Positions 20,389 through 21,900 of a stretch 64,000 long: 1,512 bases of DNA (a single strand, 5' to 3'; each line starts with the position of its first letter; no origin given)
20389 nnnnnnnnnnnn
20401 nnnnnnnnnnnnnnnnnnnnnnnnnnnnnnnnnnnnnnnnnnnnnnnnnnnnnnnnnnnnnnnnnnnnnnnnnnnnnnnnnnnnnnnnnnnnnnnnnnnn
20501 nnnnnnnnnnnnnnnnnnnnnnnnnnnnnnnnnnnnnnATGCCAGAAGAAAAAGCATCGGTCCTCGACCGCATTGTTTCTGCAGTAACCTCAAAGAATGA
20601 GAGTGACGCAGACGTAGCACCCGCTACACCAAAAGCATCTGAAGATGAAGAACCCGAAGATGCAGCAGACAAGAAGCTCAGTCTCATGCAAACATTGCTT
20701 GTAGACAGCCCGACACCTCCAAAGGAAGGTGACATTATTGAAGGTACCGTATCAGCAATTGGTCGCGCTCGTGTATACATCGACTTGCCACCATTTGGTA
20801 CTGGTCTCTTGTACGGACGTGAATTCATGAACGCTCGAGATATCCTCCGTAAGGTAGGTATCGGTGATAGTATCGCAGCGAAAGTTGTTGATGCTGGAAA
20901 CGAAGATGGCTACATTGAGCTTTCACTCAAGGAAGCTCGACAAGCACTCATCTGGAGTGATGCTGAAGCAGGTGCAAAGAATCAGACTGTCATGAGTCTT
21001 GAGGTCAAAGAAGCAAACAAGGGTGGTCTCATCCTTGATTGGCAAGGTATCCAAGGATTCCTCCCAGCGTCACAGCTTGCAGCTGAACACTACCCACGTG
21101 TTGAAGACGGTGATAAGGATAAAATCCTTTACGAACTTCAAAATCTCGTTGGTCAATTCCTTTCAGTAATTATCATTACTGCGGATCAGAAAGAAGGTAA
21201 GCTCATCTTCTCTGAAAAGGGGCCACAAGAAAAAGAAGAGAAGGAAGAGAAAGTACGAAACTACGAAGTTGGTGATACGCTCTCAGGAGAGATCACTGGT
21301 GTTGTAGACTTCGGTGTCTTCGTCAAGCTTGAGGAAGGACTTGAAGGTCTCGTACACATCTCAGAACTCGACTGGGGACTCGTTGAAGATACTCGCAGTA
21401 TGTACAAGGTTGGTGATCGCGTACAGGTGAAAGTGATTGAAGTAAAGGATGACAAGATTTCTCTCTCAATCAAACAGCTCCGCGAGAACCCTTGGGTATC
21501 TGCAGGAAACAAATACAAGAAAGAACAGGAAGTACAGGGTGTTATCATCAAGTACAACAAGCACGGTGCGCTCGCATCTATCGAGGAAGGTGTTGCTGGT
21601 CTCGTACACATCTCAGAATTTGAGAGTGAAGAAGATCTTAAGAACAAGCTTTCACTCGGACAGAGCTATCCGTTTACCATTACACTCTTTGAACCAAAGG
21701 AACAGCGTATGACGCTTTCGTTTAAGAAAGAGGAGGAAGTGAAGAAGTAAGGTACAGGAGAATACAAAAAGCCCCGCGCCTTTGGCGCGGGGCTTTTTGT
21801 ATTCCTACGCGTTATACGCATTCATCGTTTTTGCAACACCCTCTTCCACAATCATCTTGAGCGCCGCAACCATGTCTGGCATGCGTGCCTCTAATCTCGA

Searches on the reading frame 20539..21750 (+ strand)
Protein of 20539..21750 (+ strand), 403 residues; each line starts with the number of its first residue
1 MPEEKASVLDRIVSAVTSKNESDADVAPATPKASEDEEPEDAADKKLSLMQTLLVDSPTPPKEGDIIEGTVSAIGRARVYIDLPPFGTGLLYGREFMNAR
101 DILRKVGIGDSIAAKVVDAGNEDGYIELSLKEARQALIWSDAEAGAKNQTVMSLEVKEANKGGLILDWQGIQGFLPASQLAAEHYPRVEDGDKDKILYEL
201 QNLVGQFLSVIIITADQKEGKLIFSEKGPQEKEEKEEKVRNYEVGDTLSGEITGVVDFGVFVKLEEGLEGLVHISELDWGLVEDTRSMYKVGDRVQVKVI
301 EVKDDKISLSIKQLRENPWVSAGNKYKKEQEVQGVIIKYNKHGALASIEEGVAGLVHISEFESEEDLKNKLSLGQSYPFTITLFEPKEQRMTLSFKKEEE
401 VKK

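Call 11: find_related_loci(query=window:20539-21747:+, collection=genome_contigs, flank=4000)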
Query window:20539-21747:+ (403 aa) in genome_contigs; peptide patterns used: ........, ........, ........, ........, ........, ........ (x = any residue, [..] = any of these).
600 stretches matched a pattern (row limit reached: there are more); 94 encode a relative of the query (tblastn E <= 1e-3); the best 80 are kept; 80 distinct loci.
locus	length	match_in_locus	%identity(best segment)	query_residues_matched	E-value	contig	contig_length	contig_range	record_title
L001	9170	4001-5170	78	1-399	0e+0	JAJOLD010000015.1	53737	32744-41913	MAG: Candidatus Paceibacterota bacterium isolate MAG-855 c_000000000007, whole genome shotgun sequence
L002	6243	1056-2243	78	1-399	0e+0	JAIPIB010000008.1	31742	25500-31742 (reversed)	MAG: Candidatus Paceibacterota bacterium isolate Tobar12.5m-G43 Tobar12-5m-C974, whole genome shotgun sequence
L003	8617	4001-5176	78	1-398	0e+0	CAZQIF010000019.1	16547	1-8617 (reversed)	MAG TPA_asm: uncultured Candidatus Saccharibacteria bacterium isolate SRP286056_co3_504 genome assembly, contig: NODE_35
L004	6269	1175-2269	80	29-396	0e+0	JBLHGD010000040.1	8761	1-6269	MAG: Candidatus Azotimanducaceae bacterium isolate 3300054976_96 Ga0535667_0016686, whole genome shotgun sequence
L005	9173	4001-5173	77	1-397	0e+0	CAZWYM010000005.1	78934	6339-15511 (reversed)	MAG TPA_asm: uncultured Candidatus Saccharibacteria bacterium isolate SRP286056_co2_193 genome assembly, contig: NODE_31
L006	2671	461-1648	75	1-397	0e+0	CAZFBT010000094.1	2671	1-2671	MAG TPA_asm: uncultured Candidatus Saccharibacteria bacterium isolate binchicken_co107_473 genome assembly, contig: NODE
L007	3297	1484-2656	75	1-400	0e+0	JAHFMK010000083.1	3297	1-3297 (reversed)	MAG: Candidatus Kaiserbacteria bacterium isolate nzgw455 NODE_17326_length_3298_cov_3.989613, whole genome shotgun seque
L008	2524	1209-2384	74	1-398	0e+0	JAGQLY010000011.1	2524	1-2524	MAG: Candidatus Kaiserbacteria bacterium isolate HKST-UBA28 k127_1206538, whole genome shotgun sequence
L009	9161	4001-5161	76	3-395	0e+0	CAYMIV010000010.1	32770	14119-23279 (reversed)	MAG TPA_asm: uncultured Candidatus Saccharibacteria bacterium isolate SRP342105_co2_54 genome assembly, contig: NODE_134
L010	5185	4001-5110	78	30-396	0e+0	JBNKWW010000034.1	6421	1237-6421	MAG: Minisyncoccia bacterium isolate D2.bin.5.orig k141_1388489, whole genome shotgun sequence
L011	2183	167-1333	74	6-400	0e+0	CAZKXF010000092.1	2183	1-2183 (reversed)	MAG TPA_asm: uncultured Candidatus Saccharibacteria bacterium isolate SRP329715_co1_125 genome assembly, contig: NODE_87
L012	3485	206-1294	77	38-400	0e+0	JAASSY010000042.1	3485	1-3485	MAG: Candidatus Parcubacteria bacterium isolate KhS_metabat.28 KhS_C17751, whole genome shotgun sequence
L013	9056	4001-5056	79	48-399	0e+0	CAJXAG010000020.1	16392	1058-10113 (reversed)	TPA_asm: uncultured bacterium isolate ERR599159_bin.108_MetaBAT_v2.12.1_MAG genome assembly, contig: NODE_1450_length_16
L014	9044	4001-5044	78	49-396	0e+0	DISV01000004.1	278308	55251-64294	MAG TPA_asm: Patescibacteria group bacterium UBA6201 UBA6201_contig_4681, whole genome shotgun sequence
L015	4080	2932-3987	80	51-400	0e+0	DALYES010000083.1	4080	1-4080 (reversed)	MAG TPA_asm: Candidatus Paceibacterota bacterium isolate CTOTU14260 NODE_6161_length_4080_cov_3.264845, whole genome sho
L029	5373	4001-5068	76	41-396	3e-175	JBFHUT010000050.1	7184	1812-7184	MAG: Candidatus Paceibacteria bacterium isolate Mix_sand09.2021.07.G.23 k141_350954_length_7184_cov_11.0000, whole genom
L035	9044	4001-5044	75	49-396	1e-170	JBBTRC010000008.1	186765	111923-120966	MAG: Patescibacteria group bacterium isolate H41-bin044_1 H41_bin044_1_000000000008, whole genome shotgun sequence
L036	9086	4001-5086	74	42-403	4e-170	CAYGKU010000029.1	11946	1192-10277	MAG TPA_asm: uncultured Candidatus Saccharibacteria bacterium isolate ERP116193_co2_378 genome assembly, contig: NODE_12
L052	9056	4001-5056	75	49-400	1e-159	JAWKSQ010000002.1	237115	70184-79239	MAG: Candidatus Paceibacterota bacterium isolate AC1.72 AC1.72.fa-2, whole genome shotgun sequence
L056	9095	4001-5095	64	30-395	2e-157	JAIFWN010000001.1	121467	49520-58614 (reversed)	MAG: Candidatus Parcubacteria bacterium isolate viral-cat_50_13 PAFVLPS_2018_scaffold_166, whole genome shotgun sequence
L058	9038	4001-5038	66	49-395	9e-155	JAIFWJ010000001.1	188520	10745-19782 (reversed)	MAG: Candidatus Parcubacteria bacterium isolate viral-cat_44_14 PAFVLPS_2018_scaffold_157, whole genome shotgun sequence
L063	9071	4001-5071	61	26-395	1e-148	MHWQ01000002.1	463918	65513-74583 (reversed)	MAG: Candidatus Zambryskibacteria bacterium RIFCSPLOWO2_02_FULL_51_21 rifcsplowo2_02_scaffold_12, whole genome shotgun s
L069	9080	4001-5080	61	31-393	2e-143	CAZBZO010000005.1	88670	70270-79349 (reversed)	MAG TPA_asm: uncultured Candidatus Saccharibacteria bacterium isolate SRP219642_co9_82 genome assembly, contig: NODE_105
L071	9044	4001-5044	76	49-396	3e-158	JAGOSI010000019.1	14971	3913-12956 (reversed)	MAG: Candidatus Paceibacterota bacterium isolate Gw_Eff_bin_314 Gw_Eff_9082_length_14971_cov_8.118297, whole genome shot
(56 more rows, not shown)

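Call 17: find_encoding_contigs(protein=window:20539-21750:+, flank=3000, max_places=10)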
Protein window:20539-21750:+ (403 aa): 8 contigs read that carry it; 4 places shown.
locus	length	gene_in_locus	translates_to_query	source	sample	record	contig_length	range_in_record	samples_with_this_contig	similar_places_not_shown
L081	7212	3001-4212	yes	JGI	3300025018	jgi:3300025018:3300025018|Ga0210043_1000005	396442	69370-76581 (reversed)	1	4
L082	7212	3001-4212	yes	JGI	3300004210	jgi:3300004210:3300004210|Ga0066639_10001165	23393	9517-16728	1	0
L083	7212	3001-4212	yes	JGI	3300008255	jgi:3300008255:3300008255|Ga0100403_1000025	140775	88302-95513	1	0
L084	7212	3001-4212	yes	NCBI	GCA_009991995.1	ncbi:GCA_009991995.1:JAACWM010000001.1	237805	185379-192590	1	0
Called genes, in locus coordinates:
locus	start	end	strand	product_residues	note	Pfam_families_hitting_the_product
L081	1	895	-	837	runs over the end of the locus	PF00521:DNA_topoisoIV, PF03989:DNA_gyraseA_C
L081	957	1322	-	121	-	-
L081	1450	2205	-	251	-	PF13483:Lactamase_B_3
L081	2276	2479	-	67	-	-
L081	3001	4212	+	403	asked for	PF00575:S1 (weak), PF23459:S1_RRP5 (faint), PF21543:CvfB_2nd (faint), PF00575:S1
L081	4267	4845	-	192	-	PF01195:Pept_tRNA_hydro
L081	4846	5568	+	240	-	PF10502:Peptidase_S26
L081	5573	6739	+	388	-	PF03129:HGTP_anticodon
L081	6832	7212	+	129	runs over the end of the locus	PF07291:MauE, PF07681:DoxX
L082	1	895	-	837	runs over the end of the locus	PF00521:DNA_topoisoIV, PF03989:DNA_gyraseA_C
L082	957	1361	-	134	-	-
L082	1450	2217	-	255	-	PF13483:Lactamase_B_3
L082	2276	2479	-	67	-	-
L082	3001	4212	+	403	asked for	PF00575:S1 (weak), PF23459:S1_RRP5 (faint), PF21543:CvfB_2nd (faint), PF00575:S1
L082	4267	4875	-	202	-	PF01195:Pept_tRNA_hydro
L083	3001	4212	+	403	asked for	PF00575:S1 (weak), PF23459:S1_RRP5 (faint), PF21543:CvfB_2nd (faint), PF00575:S1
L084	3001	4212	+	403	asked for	PF00575:S1 (weak), PF23459:S1_RRP5 (faint), PF21543:CvfB_2nd (faint), PF00575:S1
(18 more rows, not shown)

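Call 18: find_homologous_proteins(query=window:20539-21747:+, max_evalue=1e-100)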
Query window:20539-21747:+ (403 aa): 7923 proteins with E <= 1e-100 among 8000 candidates; the best 120 are listed.
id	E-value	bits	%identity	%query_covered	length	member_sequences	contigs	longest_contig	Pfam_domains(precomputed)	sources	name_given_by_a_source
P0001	1.6e-256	868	100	100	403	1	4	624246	PF21543.4,PF00575.30,PF23459.2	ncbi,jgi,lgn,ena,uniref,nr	ncbi:S1 RNA-binding domain-containing protein [Candidatus Parcubacteria bacterium]|uniref:30S riboso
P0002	1.7e-218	743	88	99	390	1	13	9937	PF21543.4,PF00575.30,PF23459.2,PF21710.4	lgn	-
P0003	1.8e-218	743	88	99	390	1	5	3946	PF21543.4,PF00575.30,PF23459.2,PF21710.4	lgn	-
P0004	9.8e-212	721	83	99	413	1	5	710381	PF21543.4,PF00575.30,PF23459.2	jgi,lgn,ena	-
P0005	8.4e-210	714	82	99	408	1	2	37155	PF00575.30,PF23459.2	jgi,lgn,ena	-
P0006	1.9e-209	713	83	99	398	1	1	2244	PF21543.4,PF00575.30,PF23459.2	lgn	-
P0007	9.5e-209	711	81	99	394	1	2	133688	PF21543.4,PF00575.30,PF23459.2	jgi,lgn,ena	-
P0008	1.5e-208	710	83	99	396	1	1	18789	PF21543.4,PF00575.30,PF23459.2,PF21710.4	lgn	-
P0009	2.6e-208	710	82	99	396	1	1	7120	PF21543.4,PF00575.30,PF23459.2,PF21710.4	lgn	-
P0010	1.8e-206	703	81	99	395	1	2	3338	PF21543.4,PF00575.30,PF23459.2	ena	-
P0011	6.0e-206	702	82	99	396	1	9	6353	PF21543.4,PF00575.30,PF23459.2,PF21710.4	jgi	jgi:small subunit ribosomal protein S1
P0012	4.3e-205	699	81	99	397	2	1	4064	PF00575.30,PF23459.2,PF21710.4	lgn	-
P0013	1.1e-204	698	81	99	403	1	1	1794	PF00575.30,PF23459.2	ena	-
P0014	2.1e-204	697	81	99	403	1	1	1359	PF00575.30,PF23459.2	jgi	-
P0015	2.0e-203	693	82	99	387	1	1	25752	PF21543.4,PF00575.30,PF23459.2,PF21710.4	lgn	-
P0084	1.3e-188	645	84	87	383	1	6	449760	PF21543.4,PF00575.30,PF23459.2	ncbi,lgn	-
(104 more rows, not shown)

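Call 19: find_encoding_contigs(protein=P0002, flank=3500, max_places=4)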
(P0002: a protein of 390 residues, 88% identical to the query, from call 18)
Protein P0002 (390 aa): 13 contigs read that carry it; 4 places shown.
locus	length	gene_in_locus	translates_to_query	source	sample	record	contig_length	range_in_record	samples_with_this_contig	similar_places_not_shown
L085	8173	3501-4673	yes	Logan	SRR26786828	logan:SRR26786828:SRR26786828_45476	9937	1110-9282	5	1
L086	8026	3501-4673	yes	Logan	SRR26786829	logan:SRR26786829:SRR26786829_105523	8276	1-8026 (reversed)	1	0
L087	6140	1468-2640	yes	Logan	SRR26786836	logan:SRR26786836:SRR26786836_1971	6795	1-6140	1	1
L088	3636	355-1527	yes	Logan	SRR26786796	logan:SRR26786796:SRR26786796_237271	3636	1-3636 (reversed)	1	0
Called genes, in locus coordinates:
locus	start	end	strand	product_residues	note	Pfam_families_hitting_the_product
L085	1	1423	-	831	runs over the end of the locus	PF00521:DNA_topoisoIV, PF03989:DNA_gyraseA_C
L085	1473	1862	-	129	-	-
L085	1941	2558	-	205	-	PF13483:Lactamase_B_3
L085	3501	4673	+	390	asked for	PF00575:S1 (weak), PF23459:S1_RRP5 (faint), PF21543:CvfB_2nd (faint), PF21710:Spt6_S1 (faint), PF00575:S1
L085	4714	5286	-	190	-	PF01195:Pept_tRNA_hydro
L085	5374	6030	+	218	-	PF10502:Peptidase_S26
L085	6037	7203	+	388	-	PF03129:HGTP_anticodon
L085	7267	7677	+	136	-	PF07291:MauE (weak), PF07681:DoxX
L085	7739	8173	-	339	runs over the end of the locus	PF00274:Glycolytic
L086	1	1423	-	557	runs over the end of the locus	?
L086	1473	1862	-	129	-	-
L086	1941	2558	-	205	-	PF13483:Lactamase_B_3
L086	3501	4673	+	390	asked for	PF00575:S1 (weak), PF23459:S1_RRP5 (faint), PF21543:CvfB_2nd (faint), PF21710:Spt6_S1 (faint), PF00575:S1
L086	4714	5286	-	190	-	PF01195:Pept_tRNA_hydro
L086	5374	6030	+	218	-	PF10502:Peptidase_S26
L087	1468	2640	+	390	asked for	PF00575:S1 (weak), PF23459:S1_RRP5 (faint), PF21543:CvfB_2nd (faint), PF21710:Spt6_S1 (faint), PF00575:S1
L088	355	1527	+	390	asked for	PF00575:S1 (weak), PF23459:S1_RRP5 (faint), PF21543:CvfB_2nd (faint), PF21710:Spt6_S1 (faint), PF00575:S1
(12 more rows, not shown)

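Call 20: find_encoding_contigs(protein=P0004, flank=3500, max_places=3)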
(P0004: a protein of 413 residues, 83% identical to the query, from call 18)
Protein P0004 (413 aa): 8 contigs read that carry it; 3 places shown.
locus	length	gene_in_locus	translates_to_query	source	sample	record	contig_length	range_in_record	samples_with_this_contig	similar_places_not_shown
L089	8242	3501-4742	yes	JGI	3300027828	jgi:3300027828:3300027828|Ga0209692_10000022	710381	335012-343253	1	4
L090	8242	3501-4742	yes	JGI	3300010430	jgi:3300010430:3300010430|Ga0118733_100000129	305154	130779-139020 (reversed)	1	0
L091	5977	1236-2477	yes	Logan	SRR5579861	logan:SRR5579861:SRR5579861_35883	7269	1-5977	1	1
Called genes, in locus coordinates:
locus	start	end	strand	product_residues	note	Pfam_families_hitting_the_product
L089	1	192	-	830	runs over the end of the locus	PF00521:DNA_topoisoIV, PF03989:DNA_gyraseA_C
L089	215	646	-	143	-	-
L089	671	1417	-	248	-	PF13483:Lactamase_B_3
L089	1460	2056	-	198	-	-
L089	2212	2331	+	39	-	-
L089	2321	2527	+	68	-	-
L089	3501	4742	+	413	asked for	PF00575:S1 (weak), PF21543:CvfB_2nd (faint), PF00575:S1, PF23459:S1_RRP5 (weak)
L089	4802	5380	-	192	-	PF01195:Pept_tRNA_hydro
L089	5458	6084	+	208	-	PF10502:Peptidase_S26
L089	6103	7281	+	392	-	PF03129:HGTP_anticodon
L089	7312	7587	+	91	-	-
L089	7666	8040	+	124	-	PF02130:YbeY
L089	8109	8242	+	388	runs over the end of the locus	PF02491:SHS2_FTSA, PF11104:PilM_2 (weak), PF14450:FtsA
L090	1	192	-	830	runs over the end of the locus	PF00521:DNA_topoisoIV, PF03989:DNA_gyraseA_C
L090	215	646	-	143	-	-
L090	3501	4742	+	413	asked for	PF00575:S1 (weak), PF21543:CvfB_2nd (faint), PF00575:S1, PF23459:S1_RRP5 (weak)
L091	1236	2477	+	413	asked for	PF00575:S1 (weak), PF21543:CvfB_2nd (faint), PF00575:S1, PF23459:S1_RRP5 (weak)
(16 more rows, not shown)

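Call 21: find_encoding_contigs(protein=P0005, flank=3500, max_places=3)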
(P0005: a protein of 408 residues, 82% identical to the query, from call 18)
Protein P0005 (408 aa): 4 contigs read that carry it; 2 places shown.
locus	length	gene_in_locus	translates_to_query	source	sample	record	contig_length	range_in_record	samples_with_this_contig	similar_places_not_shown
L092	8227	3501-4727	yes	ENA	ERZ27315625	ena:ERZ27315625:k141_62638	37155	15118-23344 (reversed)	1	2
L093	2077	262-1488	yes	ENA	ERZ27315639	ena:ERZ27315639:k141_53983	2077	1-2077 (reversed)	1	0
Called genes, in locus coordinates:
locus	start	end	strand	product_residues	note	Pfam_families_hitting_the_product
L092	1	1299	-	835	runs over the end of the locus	PF00521:DNA_topoisoIV, PF03989:DNA_gyraseA_C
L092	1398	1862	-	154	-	-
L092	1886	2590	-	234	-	PF13483:Lactamase_B_3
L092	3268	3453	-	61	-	-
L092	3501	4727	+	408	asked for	PF00575:S1 (weak), PF23459:S1_RRP5 (faint), PF00575:S1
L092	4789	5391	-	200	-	PF01195:Pept_tRNA_hydro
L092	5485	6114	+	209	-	PF10502:Peptidase_S26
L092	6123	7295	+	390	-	PF03129:HGTP_anticodon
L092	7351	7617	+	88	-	-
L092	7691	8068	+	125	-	PF02130:YbeY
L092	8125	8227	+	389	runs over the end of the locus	PF02491:SHS2_FTSA, PF11104:PilM_2, PF14450:FtsA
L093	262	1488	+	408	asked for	PF00575:S1 (weak), PF23459:S1_RRP5 (faint), PF00575:S1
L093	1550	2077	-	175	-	?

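Call 22: find_encoding_contigs(protein=P0008, flank=3500, max_places=3)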
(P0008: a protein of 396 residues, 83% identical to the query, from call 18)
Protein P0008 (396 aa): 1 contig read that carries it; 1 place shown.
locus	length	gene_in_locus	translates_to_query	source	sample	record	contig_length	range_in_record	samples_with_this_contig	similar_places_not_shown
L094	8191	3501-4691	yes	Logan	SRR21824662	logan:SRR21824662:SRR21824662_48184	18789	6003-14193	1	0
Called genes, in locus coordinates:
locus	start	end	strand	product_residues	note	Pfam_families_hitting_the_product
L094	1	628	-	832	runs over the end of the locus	PF00521:DNA_topoisoIV, PF03989:DNA_gyraseA_C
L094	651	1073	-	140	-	-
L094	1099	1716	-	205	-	PF13483:Lactamase_B_3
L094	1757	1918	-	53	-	-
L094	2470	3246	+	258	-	-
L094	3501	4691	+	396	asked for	PF21543:CvfB_2nd (faint), PF00575:S1 (weak), PF23459:S1_RRP5 (faint), PF21710:Spt6_S1 (faint), PF00575:S1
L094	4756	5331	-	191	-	PF01195:Pept_tRNA_hydro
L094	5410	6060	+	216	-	PF10502:Peptidase_S26, PF00717:Peptidase_S24 (weak)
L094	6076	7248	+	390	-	PF03129:HGTP_anticodon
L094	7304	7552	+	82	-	PF01165:Ribosomal_S21 (weak)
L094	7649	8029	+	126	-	PF02130:YbeY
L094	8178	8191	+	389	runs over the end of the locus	PF02491:SHS2_FTSA, PF11104:PilM_2, PF14450:FtsA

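Call 29: find_encoding_contigs(protein=P0003, flank=3500, max_places=6)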
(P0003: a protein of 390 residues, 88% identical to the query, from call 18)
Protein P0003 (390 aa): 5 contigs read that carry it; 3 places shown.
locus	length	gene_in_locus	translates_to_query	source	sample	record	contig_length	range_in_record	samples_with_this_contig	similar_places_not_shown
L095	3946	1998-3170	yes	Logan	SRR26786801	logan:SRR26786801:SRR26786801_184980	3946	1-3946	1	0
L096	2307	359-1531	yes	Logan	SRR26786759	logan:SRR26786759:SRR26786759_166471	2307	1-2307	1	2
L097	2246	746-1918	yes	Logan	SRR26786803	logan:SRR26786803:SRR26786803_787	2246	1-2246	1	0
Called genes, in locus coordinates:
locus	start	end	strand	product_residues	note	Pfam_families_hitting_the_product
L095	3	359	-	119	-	?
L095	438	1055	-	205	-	PF13483:Lactamase_B_3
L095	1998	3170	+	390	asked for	PF00575:S1 (weak), PF23459:S1_RRP5 (faint), PF21543:CvfB_2nd (faint), PF21710:Spt6_S1 (faint), PF00575:S1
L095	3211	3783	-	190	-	PF01195:Pept_tRNA_hydro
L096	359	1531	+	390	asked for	PF00575:S1 (weak), PF23459:S1_RRP5 (faint), PF21543:CvfB_2nd (faint), PF21710:Spt6_S1 (faint), PF00575:S1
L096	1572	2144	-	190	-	PF01195:Pept_tRNA_hydro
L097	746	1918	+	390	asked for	PF00575:S1 (weak), PF23459:S1_RRP5 (faint), PF21543:CvfB_2nd (faint), PF21710:Spt6_S1 (faint), PF00575:S1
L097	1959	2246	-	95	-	?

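Call 30: find_encoding_contigs(protein=P0084, flank=3500, max_places=2)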
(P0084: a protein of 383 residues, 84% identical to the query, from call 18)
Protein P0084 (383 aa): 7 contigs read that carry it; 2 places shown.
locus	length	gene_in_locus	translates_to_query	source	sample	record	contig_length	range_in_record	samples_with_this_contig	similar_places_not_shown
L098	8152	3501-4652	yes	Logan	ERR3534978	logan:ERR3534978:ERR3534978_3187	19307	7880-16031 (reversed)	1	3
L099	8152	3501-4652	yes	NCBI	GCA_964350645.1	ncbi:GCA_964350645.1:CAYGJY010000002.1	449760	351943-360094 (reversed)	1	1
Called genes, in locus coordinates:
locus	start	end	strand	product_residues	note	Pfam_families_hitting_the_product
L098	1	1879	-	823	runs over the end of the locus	PF00521:DNA_topoisoIV, PF03989:DNA_gyraseA_C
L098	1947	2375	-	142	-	-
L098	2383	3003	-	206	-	PF13483:Lactamase_B_3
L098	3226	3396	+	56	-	-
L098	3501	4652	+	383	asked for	PF00575:S1, PF23459:S1_RRP5 (faint), PF21543:CvfB_2nd (faint), PF00575:S1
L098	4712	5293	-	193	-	PF01195:Pept_tRNA_hydro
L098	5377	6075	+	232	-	PF10502:Peptidase_S26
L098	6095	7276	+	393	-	PF03129:HGTP_anticodon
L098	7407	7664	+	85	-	-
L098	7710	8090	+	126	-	PF02130:YbeY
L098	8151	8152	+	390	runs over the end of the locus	PF02491:SHS2_FTSA, PF11104:PilM_2, PF14450:FtsA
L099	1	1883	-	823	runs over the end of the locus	PF00521:DNA_topoisoIV, PF03989:DNA_gyraseA_C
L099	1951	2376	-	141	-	-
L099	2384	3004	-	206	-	PF13483:Lactamase_B_3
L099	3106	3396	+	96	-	-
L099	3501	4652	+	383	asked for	PF00575:S1, PF23459:S1_RRP5 (faint), PF21543:CvfB_2nd (faint), PF00575:S1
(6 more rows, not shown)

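Call 100: search_protein_families(library=pfam, proteins=[L052:2739-3716:+, L058:2154-3233:+, L094:2458-3243:+, L069:2869-3807:-, L029:2207-2830:+, L035:2931-3545:+, L063:2847-3722:+, L071:3192-3734:+, L036:3066-3596:+, L056:3054-3536:+], max_evalue=0.001)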
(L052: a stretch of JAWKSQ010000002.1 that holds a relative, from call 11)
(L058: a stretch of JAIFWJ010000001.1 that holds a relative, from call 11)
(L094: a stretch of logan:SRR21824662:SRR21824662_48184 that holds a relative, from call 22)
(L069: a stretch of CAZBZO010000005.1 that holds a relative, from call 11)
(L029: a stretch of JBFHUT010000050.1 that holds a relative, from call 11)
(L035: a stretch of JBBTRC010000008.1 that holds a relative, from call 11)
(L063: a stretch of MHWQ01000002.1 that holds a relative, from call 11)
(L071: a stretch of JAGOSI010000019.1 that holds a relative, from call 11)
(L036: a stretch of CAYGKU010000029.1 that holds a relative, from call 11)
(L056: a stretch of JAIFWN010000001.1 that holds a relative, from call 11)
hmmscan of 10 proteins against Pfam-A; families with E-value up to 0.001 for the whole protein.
L052:2739-3716:+ (326 aa): 1 family
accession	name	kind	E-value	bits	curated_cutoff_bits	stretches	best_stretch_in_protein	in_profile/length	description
PF00850.24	Hist_deacetyl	-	6.6e-73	246.1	27.9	1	35-324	3-298/298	Histone deacetylase domain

L058:2154-3233:+ (360 aa): 1 family
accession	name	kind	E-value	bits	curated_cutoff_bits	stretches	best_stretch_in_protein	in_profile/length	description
PF00082.27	Peptidase_S8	-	9.6e-31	107.6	21.8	1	73-319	2-275/288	Subtilase family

L094:2458-3243:+ (262 aa): 0 families

L069:2869-3807:- (313 aa): 0 families

L029:2207-2830:+ (208 aa): 0 families

L035:2931-3545:+ (205 aa): 0 families

L063:2847-3722:+ (292 aa): 0 families

L071:3192-3734:+ (181 aa): 0 families

L036:3066-3596:+ (177 aa): 0 families

L056:3054-3536:+ (161 aa): 0 families
